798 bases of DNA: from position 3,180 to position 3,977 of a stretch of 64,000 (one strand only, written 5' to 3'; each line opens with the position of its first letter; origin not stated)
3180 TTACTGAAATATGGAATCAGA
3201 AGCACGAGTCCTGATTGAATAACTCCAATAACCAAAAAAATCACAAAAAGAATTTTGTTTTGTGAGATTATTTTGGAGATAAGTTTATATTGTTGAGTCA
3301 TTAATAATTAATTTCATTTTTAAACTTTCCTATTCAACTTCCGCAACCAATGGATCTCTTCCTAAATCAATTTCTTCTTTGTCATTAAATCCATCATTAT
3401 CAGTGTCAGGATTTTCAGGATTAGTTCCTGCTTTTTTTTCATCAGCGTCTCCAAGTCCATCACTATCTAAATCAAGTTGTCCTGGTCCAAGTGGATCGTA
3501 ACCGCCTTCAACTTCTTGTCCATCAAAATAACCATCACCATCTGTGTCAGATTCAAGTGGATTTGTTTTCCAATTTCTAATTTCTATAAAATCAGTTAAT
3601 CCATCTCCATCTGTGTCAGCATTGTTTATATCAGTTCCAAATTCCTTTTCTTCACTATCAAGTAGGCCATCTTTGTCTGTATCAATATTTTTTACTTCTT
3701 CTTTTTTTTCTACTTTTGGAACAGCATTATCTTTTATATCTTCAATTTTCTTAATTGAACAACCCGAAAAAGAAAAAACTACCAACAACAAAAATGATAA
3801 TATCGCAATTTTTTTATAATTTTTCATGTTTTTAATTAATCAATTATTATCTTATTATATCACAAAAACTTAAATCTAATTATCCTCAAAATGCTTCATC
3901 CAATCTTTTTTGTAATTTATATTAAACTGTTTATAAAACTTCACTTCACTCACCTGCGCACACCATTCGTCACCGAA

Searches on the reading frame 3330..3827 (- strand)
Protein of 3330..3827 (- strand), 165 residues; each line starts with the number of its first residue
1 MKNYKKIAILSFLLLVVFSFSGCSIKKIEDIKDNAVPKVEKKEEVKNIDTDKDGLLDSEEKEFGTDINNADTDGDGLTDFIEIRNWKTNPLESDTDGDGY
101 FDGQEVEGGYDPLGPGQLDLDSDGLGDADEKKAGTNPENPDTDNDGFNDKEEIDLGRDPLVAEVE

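Call 3: search_protein_families(library=pfam, proteins=[window:3330-3827:-], max_evalue=1)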
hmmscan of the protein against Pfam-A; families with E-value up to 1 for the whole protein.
window:3330-3827:- (165 aa): 6 families
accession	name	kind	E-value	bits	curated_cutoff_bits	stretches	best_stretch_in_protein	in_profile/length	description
PF18884.5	TSP3_bac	-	5.4e-22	77.7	25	5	141-162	1-22/22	Bacterial TSP3 repeat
PF03495.19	Binary_toxB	-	0.096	13.3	25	1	49-110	2-64/78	Clostridial binary toxin B/anthrax toxin PA Ca-binding domain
PF09716.15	ETRAMP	-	0.11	13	29.1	1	1-51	1-43/81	Malarial early transcribed membrane protein (ETRAMP)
PF02412.23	TSP_3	-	0.13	12.4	25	1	119-150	2-24/36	Thrombospondin type 3 repeat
PF13786.12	DUF4179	-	0.17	12.7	30.1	1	2-75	4-71/94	Domain of unknown function (DUF4179)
PF20615.3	DUF6802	-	0.34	11.4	27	2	36-83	24-70/102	Family of unknown function (DUF6802)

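Call 11: search_protein_families(library=ncbifam, proteins=[window:3330-3827:-], max_evalue=0.1)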
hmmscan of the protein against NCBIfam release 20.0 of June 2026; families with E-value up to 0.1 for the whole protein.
window:3330-3827:- (165 aa): 7 families
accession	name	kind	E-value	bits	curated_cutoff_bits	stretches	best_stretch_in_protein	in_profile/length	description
NF033765.2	gliding_CglD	equivalog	1.6e-11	42.8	400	1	88-152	171-240/1124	adventurous gliding motility lipoprotein CglD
NF047639.1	throspo3_MtsD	equivalog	1.7e-07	29.8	800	1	68-142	457-532/651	cell-cell cohesion protein MtsD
NF053806.1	lanmdlnLanM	equivalog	0.0016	18.6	135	1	65-153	28-119/132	lanmodulin LanM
NF000809.0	PRK00059.1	equivalog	0.0029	17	303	1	1-64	1-69/336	peptidylprolyl isomerase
TIGR04313.1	aro_clust_Mycop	subfamily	0.027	14.1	40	1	1-46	1-43/296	aromatic motif membrane protein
NF033193.2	lipo_NDxxF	hypoth_equivalog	0.029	14.1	60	1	5-67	1-64/199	NDxxF motif lipoprotein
NF047638.1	throspo3_MtsC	equivalog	0.062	12.2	350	1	49-102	66-120/428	cell-cell cohesion MYXO-CTERM protein MtsC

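Call 17: search_solved_structures(query=window:3330-3827:-, max_evalue=1, show_alignments=3)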
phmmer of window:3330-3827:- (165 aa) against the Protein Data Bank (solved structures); distinct sequences matched with E-value up to 1: 20.
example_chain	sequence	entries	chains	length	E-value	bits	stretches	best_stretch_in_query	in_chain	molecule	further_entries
7c7r_B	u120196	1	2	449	6.9e-06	29.4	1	49-92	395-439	Biofilm-associated surface protein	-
7c7u_A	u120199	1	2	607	1.3e-05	28.6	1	49-116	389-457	Biofilm-associated surface protein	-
6mi5_X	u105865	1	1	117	0.036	17.3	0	44-103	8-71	Lanmodulin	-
8fns_A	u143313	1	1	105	0.041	17.2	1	66-153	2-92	EF-hand domain-containing protein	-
6hcs_A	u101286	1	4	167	0.05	16.9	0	60-97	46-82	Calmodulin-1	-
7xni_C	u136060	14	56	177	0.12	15.6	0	58-97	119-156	Calmodulin-3 | Calmodulin-1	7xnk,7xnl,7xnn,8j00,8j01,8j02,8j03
7xad_C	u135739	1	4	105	0.22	14.8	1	25-94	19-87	DBL2_02 binder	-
2k0j_A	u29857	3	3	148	0.23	14.7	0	60-98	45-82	calmodulin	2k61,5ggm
2j42_A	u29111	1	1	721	0.31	14.3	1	42-112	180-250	C2 TOXIN COMPONENT-II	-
1vrk_A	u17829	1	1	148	0.31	14.3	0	59-98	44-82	CALMODULIN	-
1qtx_A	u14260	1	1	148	0.33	14.2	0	60-97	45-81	PROTEIN (CALMODULIN)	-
1qs7_A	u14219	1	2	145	0.33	14.2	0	60-98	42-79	CALMODULIN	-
8bd2_A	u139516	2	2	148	0.48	13.7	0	60-97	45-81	Calmodulin-3 | Calmodulin-1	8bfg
4oy4_A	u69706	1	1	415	0.49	13.6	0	60-98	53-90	Chimera protein of Calmodulin, GPF-like protein EosFP, and Myosin light chain kinase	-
9el6_C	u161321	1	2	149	0.63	13.3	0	59-98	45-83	Calmodulin-1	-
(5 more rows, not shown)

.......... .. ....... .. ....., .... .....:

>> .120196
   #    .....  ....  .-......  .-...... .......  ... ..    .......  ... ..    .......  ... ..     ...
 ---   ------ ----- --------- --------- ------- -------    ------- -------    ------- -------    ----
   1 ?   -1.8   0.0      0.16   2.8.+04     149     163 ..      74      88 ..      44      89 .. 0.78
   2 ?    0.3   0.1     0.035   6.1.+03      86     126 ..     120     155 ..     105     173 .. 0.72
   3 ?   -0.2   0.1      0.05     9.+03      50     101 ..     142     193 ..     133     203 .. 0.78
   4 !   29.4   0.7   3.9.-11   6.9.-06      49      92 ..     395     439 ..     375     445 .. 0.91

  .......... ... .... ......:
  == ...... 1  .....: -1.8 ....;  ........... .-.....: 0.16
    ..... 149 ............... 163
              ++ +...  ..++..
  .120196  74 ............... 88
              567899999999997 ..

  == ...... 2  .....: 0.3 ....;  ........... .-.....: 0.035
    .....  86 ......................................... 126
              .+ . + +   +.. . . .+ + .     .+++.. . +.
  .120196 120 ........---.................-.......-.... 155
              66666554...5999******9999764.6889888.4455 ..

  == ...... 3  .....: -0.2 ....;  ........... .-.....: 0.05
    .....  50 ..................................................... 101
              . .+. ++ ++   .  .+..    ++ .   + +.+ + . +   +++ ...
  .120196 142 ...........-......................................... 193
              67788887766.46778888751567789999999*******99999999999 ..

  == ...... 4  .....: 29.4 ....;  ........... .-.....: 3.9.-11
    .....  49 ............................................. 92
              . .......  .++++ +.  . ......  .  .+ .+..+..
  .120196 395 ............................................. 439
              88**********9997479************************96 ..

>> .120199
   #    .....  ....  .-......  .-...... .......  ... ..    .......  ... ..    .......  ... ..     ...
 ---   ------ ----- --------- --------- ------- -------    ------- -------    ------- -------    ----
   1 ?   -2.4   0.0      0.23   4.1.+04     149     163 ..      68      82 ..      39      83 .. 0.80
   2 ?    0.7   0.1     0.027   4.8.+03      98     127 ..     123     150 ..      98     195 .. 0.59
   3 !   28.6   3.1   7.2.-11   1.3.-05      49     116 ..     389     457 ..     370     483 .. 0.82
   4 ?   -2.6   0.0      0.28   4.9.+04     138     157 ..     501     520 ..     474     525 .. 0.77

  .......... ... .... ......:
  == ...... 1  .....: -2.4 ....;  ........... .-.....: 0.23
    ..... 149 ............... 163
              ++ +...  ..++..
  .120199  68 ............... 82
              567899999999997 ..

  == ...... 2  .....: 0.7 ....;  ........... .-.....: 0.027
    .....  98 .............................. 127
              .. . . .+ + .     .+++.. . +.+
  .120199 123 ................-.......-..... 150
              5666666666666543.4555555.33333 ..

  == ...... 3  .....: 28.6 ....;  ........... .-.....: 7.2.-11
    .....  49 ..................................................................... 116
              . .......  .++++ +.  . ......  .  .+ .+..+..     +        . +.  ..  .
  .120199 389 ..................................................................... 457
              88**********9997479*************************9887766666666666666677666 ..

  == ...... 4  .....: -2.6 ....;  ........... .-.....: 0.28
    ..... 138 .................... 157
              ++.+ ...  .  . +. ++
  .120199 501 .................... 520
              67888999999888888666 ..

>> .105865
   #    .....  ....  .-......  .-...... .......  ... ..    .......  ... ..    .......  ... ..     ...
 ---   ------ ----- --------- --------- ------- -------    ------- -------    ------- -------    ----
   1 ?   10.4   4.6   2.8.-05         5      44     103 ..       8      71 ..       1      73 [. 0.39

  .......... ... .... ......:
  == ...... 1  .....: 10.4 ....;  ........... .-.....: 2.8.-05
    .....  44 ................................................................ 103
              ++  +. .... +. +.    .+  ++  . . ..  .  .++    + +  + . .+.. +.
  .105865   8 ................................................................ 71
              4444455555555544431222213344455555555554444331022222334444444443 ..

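Call 53: find_homologous_proteins(query=window:3330-3827:-)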
Query window:3330-3827:- (165 aa): 2035 proteins with E <= 0.001 among 2612 candidates; the best 120 are listed.
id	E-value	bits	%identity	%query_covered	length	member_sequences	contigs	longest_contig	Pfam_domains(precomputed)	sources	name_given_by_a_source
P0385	4.0e-101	354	100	100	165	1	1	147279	PF18884.6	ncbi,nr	ncbi:MAG: hypothetical protein P1P85_01170 [Patescibacteria group bacterium]|nr:hypothetical protein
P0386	1.4e-69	251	74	99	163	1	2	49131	PF18884.6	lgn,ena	-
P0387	3.1e-64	234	69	99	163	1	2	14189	PF18884.6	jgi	jgi:hypothetical protein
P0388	1.7e-61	225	69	89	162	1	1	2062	PF18884.6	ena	-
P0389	2.7e-60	221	66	100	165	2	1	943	PF18884.6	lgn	-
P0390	5.7e-60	220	66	99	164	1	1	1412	PF18884.6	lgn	-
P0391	2.6e-59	218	69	98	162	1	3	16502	PF18884.6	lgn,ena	-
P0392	1.1e-58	216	66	99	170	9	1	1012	PF18884.6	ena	-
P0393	1.6e-58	215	65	99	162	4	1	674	PF18884.6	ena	-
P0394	3.7e-58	214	68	88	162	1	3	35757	PF18884.6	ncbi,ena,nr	ncbi:MAG: hypothetical protein KAQ64_01005 [Candidatus Pacebacteria bacterium]|nr:hypothetical prote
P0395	5.9e-58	214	66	98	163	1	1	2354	PF18884.6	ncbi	-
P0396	6.2e-57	210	68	99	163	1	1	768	PF18884.6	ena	-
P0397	8.9e-57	210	64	99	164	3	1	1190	PF18884.6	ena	-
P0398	2.4e-56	208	63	98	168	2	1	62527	PF18884.6,PF03495.20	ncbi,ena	-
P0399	6.3e-56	207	66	95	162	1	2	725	PF18884.6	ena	-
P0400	4.5e-55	204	64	99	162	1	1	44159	PF18884.6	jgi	-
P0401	1.5e-54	203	65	96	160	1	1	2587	PF18884.6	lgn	-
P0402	3.5e-54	201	61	99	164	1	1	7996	PF18884.6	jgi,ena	-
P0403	4.1e-54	201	63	95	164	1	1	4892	PF18884.6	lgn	-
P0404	1.2e-53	200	62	99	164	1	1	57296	PF18884.6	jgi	-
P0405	1.3e-53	200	63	96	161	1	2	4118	PF18884.6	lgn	-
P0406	2.0e-53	199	62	99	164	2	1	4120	PF18884.6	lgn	-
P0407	2.9e-53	198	59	100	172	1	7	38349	PF18884.6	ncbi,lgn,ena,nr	ncbi:MAG: hypothetical protein KAI57_03635 [Candidatus Pacebacteria bacterium]|nr:hypothetical prote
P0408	3.7e-53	198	63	99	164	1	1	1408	PF18884.6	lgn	-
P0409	1.4e-52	196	62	99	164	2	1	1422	PF18884.6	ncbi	-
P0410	1.6e-52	196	59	99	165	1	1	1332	PF18884.6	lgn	-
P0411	8.6e-52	194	60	98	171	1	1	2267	PF18884.6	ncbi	-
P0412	9.3e-52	193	61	98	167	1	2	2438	PF18884.6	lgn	-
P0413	1.1e-51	193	61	98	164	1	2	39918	PF18884.6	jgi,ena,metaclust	metaclust:\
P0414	1.9e-51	192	63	96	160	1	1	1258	PF18884.6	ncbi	-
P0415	2.8e-51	192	61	94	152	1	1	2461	PF18884.6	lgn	-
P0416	4.9e-51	191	60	99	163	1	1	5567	PF18884.6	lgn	-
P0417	1.5e-50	189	62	96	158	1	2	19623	PF18884.6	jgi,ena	-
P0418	4.6e-50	188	81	71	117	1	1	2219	PF18884.6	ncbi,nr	ncbi:hypothetical protein K0B03_04610, partial [Patescibacteria group bacterium]|nr:hypothetical pro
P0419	7.0e-50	187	61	98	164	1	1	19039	PF18884.6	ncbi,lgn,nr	ncbi:MAG: hypothetical protein PHI66_04280 [Candidatus Pacebacteria bacterium]|nr:hypothetical prote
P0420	2.1e-49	186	60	97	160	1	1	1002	PF18884.6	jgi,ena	-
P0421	3.7e-48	182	54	99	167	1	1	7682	PF18884.6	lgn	-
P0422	9.5e-48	180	58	99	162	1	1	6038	PF18884.6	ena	-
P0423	3.2e-46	175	59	94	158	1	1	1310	PF18884.6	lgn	-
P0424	2.1e-45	173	57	98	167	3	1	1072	PF18884.6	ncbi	-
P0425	2.4e-43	166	53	95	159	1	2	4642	PF18884.6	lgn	-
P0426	3.0e-43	166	64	75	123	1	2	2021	PF18884.6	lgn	-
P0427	6.0e-43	165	66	75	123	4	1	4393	PF18884.6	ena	-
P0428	2.9e-42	163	62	76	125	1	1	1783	PF18884.6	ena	-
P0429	5.5e-42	162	64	74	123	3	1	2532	PF18884.6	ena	-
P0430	6.5e-42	161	53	98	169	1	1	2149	PF18884.6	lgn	-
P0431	1.5e-41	160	65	70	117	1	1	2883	PF18884.6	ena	-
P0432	3.6e-41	159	54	95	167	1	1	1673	PF18884.6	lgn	-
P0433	4.8e-41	159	53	97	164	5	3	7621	PF18884.6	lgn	-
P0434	4.4e-40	155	64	75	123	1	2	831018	PF18884.6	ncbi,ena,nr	ncbi:hypothetical protein KAT63_03905 [Candidatus Parcubacteria bacterium]|nr:hypothetical protein [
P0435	1.2e-39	154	53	99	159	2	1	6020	PF18884.6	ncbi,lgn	-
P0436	2.5e-39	153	53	98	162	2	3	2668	PF18884.6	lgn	-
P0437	5.8e-38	149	50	95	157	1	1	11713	PF18884.6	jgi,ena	-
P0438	2.0e-36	144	54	91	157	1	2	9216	PF18884.6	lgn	-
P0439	3.2e-36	143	61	69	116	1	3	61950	PF18884.6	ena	-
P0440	3.7e-35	139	59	70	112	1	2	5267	PF18884.6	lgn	-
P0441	6.5e-35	139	46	70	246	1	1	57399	PF18884.6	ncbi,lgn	-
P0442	8.1e-35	138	61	69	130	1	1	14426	PF18884.6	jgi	jgi:predicted small lipoprotein YifL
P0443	1.3e-34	138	52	92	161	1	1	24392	PF18884.6,PF03495.20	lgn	-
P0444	1.7e-34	137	59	58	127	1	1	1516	PF18884.6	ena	-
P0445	1.0e-33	135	62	69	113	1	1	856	PF18884.6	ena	-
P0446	1.2e-33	134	66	42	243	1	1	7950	PF18884.6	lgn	-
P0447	1.4e-32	131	60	42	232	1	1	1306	PF18884.6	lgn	-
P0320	1.1e-31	128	69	42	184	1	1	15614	PF18884.6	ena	-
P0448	2.3e-31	127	58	68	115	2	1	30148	PF18884.6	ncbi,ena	-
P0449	2.6e-31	127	54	67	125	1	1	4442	PF18884.6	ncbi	-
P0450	3.4e-31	127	59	43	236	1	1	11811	PF18884.6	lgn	-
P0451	6.8e-31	126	57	69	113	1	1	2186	PF18884.6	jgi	jgi:hypothetical protein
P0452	1.7e-30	124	61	43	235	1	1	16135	PF18884.6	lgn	-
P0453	2.4e-30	124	64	62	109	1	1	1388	PF18884.6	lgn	-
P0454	2.8e-30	124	55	69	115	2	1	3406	PF18884.6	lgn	-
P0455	3.5e-30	123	57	65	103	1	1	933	PF18884.6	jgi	-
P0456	1.6e-29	121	50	72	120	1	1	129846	PF18884.6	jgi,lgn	jgi:hypothetical protein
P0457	2.6e-28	117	50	72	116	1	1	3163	PF18884.6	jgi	jgi:hypothetical protein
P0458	3.3e-28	117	54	69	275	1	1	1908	PF18884.6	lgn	-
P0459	1.1e-27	115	39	95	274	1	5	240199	PF18884.6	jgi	jgi:hypothetical protein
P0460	1.1e-27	115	41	73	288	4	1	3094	PF18884.6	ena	-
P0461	1.3e-27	115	57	42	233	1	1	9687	PF18884.6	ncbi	-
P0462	8.3e-27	112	46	93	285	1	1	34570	PF18884.6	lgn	-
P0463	9.1e-27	112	55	62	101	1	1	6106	PF18884.6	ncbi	-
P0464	1.3e-26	112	58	45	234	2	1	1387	PF18884.6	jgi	-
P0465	1.6e-26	111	44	79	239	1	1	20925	PF18884.6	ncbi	-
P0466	2.7e-26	111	39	93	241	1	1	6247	PF18884.6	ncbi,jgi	jgi:hypothetical protein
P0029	3.9e-26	110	38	93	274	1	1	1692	PF18884.6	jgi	jgi:hypothetical protein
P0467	6.7e-26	109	56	42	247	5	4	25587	PF18884.6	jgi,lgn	jgi:hypothetical protein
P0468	2.7e-25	107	38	53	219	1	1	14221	PF18884.6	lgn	-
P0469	3.5e-25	107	45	79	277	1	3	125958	PF18884.6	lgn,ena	-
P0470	4.0e-25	107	69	39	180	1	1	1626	PF18884.6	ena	-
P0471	2.6e-24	104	64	43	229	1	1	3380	PF18884.6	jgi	jgi:hypothetical protein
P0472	4.2e-24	103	46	76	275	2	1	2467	PF18884.6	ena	-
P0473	5.4e-24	103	60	42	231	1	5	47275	PF18884.6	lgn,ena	-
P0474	6.6e-24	103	54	44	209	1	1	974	PF18884.6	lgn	-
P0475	7.1e-24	103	55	46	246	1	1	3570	PF18884.6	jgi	jgi:hypothetical protein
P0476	9.7e-24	102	62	44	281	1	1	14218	PF18884.6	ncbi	-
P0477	1.1e-23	102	57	46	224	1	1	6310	PF18884.6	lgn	-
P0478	1.4e-23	102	49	44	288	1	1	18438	PF18884.6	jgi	jgi:hypothetical protein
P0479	1.8e-23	101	58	44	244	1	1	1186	PF18884.6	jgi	jgi:hypothetical protein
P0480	2.5e-23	101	41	76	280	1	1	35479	PF18884.6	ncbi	-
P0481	2.6e-23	101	43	92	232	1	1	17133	PF18884.6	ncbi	-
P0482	2.6e-23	101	46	66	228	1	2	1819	PF18884.6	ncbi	-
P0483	3.0e-23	101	46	74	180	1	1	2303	PF18884.6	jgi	-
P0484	3.3e-23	101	48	71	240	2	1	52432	PF18884.6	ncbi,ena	-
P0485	3.6e-23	100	47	59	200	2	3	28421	PF18884.6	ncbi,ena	-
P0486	5.2e-23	100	49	59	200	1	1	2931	PF18884.6,PF03495.20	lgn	-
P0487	7.4e-23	99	65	47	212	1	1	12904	PF18884.6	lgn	-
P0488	8.2e-23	99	42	68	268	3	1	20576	PF18884.6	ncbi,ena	-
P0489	9.6e-23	99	68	44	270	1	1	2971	PF18884.6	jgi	-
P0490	9.8e-23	99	39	93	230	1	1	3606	PF18884.6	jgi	-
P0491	1.5e-22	98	66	43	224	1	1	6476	PF18884.6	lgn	-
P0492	1.6e-22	98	43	78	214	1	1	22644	PF18884.6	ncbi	-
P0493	1.8e-22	98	68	45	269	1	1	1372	PF18884.6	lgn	-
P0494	2.4e-22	98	64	45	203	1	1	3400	PF18884.6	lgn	-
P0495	2.9e-22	97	66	45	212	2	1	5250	PF18884.6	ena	-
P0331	3.1e-22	97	49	62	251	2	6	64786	PF18884.6,PF03495.20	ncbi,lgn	-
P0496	3.2e-22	97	49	64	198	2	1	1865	PF18884.6,PF03495.20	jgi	jgi:hypothetical protein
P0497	3.4e-22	97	43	69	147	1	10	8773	PF18884.6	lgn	-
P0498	3.8e-22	97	51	59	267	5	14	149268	PF18884.6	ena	-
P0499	3.9e-22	97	66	42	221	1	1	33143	PF18884.6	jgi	jgi:hypothetical protein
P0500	4.2e-22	97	50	57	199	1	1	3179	PF18884.6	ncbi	-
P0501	5.0e-22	97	64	49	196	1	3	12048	PF18884.6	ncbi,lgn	-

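Call 54: find_encoding_contigs(protein=P0398, flank=5000, max_places=1)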
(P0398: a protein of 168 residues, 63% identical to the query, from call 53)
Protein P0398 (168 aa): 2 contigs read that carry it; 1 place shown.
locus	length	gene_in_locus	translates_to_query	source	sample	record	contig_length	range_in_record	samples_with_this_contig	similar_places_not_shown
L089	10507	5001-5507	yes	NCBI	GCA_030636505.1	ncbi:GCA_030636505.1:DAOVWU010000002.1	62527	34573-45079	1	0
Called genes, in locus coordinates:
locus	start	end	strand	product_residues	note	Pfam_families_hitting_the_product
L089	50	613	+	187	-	PF04011:LemA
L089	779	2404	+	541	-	PF18895:T4SS_pilin (weak)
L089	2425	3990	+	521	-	PF03495:Binary_toxB (faint), PF18884:TSP3_bac (weak)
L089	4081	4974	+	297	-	PF01435:Peptidase_M48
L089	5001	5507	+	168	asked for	PF03495:Binary_toxB (faint), PF18884:TSP3_bac (weak)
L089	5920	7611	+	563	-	PF00005:ABC_tran, PF00931:NB-ARC (faint), PF02463:SMC_N (faint), PF13191:AAA_16 (faint), PF13555:AAA_29 (faint), PF01926:MMR_HSR1 (faint), PF12848:ABC_tran_Xtn, PF00005:ABC_tran, +4 more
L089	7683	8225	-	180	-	PF14602:Hexapep_2 (faint), PF00132:Hexapep (faint)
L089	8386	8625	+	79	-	-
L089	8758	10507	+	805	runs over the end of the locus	PF01326:PPDK_N, PF00391:PEP-utilizers, PF02896:PEP-utilizers_C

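Call 55: find_encoding_contigs(protein=P0404, flank=5000, max_places=1)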
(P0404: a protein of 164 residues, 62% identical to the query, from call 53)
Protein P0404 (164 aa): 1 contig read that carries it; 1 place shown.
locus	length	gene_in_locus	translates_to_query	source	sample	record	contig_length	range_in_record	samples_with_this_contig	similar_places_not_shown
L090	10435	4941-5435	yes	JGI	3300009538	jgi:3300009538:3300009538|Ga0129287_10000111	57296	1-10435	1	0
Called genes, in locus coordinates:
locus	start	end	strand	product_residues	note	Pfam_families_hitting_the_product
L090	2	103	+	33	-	?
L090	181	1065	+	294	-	PF01435:Peptidase_M48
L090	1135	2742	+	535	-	PF01435:Peptidase_M48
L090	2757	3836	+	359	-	-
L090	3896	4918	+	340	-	PF01435:Peptidase_M48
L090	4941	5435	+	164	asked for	PF18884:TSP3_bac (weak)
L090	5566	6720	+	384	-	PF07690:MFS_1, PF12832:MFS_1_like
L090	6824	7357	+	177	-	-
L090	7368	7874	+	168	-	-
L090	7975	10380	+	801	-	PF01326:PPDK_N, PF00391:PEP-utilizers, PF02896:PEP-utilizers_C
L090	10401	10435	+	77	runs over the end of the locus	-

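Call 56: find_encoding_contigs(protein=P0434, flank=5000, max_places=1)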
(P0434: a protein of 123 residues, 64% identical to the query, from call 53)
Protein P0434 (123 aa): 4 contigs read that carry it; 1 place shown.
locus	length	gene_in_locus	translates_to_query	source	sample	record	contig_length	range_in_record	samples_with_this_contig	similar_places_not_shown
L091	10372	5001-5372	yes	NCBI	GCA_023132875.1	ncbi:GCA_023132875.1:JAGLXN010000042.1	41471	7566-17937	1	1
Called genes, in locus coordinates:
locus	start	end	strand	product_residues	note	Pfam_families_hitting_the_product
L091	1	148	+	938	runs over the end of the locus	PF08309:LVIVD (weak), PF18895:T4SS_pilin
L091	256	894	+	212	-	-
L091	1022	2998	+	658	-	-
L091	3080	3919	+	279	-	PF01435:Peptidase_M48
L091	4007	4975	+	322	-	PF01435:Peptidase_M48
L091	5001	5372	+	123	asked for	PF18884:TSP3_bac (weak)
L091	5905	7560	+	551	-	PF00005:ABC_tran, PF02463:SMC_N (faint), PF13555:AAA_29 (faint), PF13304:AAA_21 (faint), PF13401:AAA_22 (faint), PF12848:ABC_tran_Xtn, PF00005:ABC_tran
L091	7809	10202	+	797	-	PF01326:PPDK_N, PF00391:PEP-utilizers, PF02896:PEP-utilizers_C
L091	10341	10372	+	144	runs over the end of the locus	-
